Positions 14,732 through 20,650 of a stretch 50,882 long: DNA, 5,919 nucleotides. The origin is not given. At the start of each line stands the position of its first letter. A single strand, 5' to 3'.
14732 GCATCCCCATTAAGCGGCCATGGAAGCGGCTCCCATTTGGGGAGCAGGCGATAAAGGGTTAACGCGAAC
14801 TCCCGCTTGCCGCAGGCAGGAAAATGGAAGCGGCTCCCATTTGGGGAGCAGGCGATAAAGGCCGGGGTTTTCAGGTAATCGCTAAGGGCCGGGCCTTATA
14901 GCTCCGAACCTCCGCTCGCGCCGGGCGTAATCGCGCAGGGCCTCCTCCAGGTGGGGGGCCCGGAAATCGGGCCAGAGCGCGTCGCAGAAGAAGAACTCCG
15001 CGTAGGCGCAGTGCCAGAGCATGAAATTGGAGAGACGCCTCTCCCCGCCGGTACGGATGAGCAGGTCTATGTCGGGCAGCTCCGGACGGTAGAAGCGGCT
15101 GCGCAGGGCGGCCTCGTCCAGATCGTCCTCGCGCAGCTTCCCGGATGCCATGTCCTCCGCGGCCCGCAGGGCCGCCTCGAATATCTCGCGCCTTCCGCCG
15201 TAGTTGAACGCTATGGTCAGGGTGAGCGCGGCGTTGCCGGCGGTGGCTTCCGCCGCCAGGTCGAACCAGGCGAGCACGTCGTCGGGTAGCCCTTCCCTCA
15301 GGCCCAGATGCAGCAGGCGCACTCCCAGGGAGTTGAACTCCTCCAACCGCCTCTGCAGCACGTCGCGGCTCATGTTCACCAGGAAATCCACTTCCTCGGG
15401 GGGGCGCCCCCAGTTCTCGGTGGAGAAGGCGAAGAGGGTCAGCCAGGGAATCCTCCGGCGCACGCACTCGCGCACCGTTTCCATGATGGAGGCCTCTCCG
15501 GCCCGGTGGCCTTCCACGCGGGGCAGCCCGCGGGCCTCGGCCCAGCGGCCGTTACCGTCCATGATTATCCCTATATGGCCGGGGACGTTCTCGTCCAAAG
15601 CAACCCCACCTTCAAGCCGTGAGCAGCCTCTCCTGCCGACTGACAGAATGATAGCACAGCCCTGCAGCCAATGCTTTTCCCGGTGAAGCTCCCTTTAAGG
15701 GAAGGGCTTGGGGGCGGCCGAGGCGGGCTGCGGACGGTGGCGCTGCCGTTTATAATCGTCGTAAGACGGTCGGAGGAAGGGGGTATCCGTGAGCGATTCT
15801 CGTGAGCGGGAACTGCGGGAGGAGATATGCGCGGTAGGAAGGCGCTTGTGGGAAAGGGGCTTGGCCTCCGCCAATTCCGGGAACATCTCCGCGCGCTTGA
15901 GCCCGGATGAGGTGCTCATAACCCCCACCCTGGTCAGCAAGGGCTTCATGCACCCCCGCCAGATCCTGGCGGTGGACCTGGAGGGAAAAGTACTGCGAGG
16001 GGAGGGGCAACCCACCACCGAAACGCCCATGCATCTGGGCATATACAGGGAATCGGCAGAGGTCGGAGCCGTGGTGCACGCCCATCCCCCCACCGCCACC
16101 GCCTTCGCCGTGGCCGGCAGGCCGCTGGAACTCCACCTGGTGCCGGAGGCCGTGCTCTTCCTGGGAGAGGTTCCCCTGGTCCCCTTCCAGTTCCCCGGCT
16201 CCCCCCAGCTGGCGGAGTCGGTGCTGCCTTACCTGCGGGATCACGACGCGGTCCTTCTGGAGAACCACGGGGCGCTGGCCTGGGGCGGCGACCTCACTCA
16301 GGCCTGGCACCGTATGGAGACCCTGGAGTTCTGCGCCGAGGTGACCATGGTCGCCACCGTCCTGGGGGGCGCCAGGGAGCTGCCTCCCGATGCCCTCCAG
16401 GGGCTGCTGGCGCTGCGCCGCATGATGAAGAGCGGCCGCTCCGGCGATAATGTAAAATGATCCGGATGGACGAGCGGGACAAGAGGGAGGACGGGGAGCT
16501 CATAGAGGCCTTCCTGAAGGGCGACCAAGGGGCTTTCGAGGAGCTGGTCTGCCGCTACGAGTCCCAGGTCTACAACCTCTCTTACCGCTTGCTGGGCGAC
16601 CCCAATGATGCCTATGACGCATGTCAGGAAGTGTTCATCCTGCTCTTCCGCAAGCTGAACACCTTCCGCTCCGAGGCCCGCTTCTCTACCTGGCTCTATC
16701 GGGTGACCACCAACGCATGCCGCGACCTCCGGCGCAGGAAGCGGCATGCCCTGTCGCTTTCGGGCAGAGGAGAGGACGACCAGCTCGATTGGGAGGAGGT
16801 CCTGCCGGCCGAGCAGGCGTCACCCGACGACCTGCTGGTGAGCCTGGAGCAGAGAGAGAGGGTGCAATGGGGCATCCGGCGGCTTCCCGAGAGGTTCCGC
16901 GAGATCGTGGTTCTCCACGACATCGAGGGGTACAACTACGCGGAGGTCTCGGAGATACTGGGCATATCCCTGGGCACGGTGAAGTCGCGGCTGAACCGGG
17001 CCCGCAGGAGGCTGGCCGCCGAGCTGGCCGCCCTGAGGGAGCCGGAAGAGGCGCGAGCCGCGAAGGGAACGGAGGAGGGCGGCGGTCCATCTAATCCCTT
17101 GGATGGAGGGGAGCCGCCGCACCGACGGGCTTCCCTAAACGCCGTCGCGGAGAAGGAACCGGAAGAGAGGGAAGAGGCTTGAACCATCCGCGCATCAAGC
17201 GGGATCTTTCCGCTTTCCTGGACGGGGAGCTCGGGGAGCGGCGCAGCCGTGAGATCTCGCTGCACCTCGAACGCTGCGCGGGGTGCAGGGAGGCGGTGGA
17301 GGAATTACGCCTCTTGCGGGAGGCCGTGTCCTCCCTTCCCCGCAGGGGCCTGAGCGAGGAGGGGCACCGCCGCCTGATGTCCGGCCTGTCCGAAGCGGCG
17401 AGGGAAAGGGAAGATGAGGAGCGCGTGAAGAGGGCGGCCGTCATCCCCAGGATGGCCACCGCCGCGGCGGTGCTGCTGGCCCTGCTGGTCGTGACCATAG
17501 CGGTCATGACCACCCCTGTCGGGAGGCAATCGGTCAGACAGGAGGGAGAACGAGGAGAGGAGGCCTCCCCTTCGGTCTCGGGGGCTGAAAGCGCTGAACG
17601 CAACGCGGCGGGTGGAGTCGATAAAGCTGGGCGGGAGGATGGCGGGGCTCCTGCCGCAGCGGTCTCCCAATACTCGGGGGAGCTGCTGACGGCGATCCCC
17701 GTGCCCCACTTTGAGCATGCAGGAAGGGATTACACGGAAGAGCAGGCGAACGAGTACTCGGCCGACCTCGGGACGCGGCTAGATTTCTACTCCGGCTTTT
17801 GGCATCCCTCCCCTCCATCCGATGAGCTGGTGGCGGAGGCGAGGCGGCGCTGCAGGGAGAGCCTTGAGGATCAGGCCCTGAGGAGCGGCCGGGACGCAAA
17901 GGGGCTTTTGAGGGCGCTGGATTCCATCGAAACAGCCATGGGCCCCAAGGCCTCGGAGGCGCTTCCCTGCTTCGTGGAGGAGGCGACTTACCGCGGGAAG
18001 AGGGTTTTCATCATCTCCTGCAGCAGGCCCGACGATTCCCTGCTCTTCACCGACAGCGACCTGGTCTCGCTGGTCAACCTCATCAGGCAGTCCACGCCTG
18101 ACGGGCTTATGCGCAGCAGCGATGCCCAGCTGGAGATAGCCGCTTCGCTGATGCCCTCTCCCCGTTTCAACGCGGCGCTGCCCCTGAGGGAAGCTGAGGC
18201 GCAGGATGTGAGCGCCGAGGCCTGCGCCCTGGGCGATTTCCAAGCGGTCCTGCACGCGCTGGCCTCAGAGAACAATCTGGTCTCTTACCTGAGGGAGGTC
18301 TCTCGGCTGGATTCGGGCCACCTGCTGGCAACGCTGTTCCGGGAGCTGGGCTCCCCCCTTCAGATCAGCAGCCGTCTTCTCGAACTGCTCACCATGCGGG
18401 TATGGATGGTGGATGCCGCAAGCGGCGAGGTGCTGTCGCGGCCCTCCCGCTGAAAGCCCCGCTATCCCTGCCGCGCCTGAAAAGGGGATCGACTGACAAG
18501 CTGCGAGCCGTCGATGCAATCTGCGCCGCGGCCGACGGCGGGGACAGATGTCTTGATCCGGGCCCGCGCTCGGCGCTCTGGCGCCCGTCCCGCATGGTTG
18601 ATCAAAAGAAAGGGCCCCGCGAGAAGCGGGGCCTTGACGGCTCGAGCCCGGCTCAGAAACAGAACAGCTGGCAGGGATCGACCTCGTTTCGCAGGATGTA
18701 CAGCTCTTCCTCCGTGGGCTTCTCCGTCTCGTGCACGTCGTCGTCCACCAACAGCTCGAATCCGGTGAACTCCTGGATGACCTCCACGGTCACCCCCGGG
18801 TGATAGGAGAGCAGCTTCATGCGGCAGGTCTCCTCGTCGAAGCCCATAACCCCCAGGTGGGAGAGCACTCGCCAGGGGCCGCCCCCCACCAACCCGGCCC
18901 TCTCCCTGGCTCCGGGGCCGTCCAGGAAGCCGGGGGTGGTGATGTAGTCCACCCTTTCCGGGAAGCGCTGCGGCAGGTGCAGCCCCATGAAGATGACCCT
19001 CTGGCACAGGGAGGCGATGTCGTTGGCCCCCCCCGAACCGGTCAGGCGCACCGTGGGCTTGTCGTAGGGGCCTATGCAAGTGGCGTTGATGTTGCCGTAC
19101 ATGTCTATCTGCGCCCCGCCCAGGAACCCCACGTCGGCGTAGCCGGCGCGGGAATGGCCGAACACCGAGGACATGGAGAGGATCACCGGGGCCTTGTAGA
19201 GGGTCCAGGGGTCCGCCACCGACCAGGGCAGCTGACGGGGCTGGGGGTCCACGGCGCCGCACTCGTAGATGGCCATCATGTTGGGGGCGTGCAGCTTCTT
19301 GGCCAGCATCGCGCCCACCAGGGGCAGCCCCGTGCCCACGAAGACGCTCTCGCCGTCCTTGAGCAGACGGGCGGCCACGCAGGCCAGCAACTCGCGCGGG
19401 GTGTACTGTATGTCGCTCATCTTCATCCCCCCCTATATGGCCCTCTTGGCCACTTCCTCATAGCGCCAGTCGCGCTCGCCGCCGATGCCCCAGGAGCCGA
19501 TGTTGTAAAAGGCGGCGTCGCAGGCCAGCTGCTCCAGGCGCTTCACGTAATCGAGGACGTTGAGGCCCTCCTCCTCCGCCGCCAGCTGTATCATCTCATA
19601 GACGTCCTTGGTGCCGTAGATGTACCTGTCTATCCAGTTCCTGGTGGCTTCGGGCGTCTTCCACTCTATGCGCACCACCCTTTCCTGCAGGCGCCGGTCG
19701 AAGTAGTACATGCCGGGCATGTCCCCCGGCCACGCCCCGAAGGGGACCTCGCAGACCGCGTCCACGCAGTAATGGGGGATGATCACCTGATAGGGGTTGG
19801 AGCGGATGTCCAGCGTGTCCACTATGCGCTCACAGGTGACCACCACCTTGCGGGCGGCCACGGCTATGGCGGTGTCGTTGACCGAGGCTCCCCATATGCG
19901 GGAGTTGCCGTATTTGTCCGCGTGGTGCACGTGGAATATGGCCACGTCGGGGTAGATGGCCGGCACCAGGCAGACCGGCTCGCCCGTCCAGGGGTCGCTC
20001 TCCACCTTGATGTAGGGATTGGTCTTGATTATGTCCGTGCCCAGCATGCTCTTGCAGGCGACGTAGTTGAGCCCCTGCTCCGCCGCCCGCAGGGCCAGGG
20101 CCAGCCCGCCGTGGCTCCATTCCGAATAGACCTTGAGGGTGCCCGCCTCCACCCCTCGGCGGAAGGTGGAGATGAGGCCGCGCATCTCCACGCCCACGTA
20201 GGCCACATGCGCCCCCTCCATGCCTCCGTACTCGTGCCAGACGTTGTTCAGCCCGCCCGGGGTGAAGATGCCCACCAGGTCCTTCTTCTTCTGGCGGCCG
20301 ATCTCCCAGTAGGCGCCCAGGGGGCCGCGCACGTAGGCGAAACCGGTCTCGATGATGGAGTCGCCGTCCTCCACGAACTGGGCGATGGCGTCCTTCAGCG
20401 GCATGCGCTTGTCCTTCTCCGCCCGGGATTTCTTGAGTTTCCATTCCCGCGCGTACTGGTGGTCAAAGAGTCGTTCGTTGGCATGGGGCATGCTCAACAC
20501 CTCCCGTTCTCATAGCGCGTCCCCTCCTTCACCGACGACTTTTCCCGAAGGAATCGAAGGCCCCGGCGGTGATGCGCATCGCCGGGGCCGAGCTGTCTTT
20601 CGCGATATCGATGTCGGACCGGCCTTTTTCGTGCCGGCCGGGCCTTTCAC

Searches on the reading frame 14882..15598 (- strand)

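Call 20: search_protein_families(library=pfam, proteins=[window:14882-15598:-], max_evalue=0.001)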
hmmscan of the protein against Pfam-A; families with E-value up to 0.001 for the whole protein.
window:14882-15598:- (238 aa): 1 family
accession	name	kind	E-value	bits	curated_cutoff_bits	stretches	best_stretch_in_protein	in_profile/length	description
PF01255.24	Prenyltransf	-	1.2e-75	254.3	27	1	12-232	1-219/219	Putative undecaprenyl diphosphate synthase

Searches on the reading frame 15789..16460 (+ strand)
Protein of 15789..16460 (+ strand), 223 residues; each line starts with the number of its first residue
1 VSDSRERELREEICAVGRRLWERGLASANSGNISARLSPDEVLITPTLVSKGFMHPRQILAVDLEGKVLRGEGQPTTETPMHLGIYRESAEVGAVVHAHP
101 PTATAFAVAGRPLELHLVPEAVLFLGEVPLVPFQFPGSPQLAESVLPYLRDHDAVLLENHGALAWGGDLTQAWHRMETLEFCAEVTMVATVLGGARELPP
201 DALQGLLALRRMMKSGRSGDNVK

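Call 21: search_protein_families(library=pfam, proteins=[window:15789-16460:+], max_evalue=0.001)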
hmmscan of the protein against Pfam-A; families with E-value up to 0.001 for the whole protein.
window:15789-16460:+ (223 aa): 1 family
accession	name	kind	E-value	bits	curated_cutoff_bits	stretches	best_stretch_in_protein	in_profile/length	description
PF00596.27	Aldolase_II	-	2.8e-52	177.7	22.2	1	11-186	1-182/183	Class II Aldolase and Adducin N-terminal domain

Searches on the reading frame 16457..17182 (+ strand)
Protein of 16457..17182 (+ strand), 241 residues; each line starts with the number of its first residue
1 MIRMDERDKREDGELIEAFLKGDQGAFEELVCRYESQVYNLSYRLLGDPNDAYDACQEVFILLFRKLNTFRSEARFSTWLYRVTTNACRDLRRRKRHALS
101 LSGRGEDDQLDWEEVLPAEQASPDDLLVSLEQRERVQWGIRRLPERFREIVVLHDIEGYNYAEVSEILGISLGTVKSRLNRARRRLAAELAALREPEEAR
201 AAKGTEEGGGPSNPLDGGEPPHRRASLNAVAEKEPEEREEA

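Call 21: search_protein_families(library=pfam, proteins=[window:16457-17182:+], max_evalue=0.001)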
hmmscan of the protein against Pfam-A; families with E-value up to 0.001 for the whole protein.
window:16457-17182:+ (241 aa): 6 families
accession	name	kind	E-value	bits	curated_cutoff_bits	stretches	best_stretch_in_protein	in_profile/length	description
PF04542.20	Sigma70_r2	-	3.1e-17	62.5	24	1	31-96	2-69/71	Sigma-70 region 2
PF08281.18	Sigma70_r4_2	-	3.8e-17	62.1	25.7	1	140-186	8-54/54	Sigma-70, region 4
PF04545.22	Sigma70_r4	-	1.4e-13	50.6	24.1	1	140-186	2-48/50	Sigma-70, region 4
PF07638.17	Sigma70_ECF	-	7e-06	26.5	21.1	1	71-190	70-183/185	ECF sigma factor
PF13384.12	HTH_23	-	0.00011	22.3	24.6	1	145-182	6-41/50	Homeodomain-like domain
PF09862.15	DUF2089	-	0.00043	20.3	33.4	0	160-187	18-45/47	Domain of unknown function (DUF2089)-HTH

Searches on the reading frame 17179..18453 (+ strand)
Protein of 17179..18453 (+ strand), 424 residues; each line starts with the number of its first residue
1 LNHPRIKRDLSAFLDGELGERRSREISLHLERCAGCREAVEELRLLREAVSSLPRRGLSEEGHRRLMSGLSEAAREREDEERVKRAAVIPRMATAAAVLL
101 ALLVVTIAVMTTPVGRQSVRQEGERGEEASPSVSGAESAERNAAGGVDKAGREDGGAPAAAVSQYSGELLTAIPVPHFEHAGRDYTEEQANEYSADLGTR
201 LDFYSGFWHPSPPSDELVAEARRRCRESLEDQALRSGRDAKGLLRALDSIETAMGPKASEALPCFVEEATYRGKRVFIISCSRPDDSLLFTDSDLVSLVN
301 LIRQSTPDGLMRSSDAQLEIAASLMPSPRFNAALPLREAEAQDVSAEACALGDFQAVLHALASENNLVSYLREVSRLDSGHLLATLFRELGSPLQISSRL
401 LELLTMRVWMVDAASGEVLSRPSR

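Call 21: search_protein_families(library=pfam, proteins=[window:17179-18453:+], max_evalue=0.001)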
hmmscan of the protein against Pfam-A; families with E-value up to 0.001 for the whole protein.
window:17179-18453:+ (424 aa): 1 family
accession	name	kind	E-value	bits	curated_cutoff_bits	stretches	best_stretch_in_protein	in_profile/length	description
PF13490.11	zf-HC2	-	1.6e-07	31.8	22.2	1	6-37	4-35/35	Putative zinc-finger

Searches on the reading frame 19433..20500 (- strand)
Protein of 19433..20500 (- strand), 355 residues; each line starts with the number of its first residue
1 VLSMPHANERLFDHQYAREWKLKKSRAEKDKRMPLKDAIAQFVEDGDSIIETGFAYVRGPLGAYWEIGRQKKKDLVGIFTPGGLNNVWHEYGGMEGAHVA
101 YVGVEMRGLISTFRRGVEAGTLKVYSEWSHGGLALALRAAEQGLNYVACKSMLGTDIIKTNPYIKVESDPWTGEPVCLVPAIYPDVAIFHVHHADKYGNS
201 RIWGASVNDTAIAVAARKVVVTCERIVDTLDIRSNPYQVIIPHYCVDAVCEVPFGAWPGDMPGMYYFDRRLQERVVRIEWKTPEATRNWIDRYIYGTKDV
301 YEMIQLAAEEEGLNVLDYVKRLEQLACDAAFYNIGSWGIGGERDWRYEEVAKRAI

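Call 48: search_protein_families(library=pfam, proteins=[window:19433-20500:-], max_evalue=0.001)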
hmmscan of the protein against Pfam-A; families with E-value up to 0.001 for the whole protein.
window:19433-20500:- (355 aa): 1 family
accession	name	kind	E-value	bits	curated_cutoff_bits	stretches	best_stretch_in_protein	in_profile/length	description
PF01144.29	CoA_trans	-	3.9e-16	59.5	23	1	35-251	4-216/217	Coenzyme A transferase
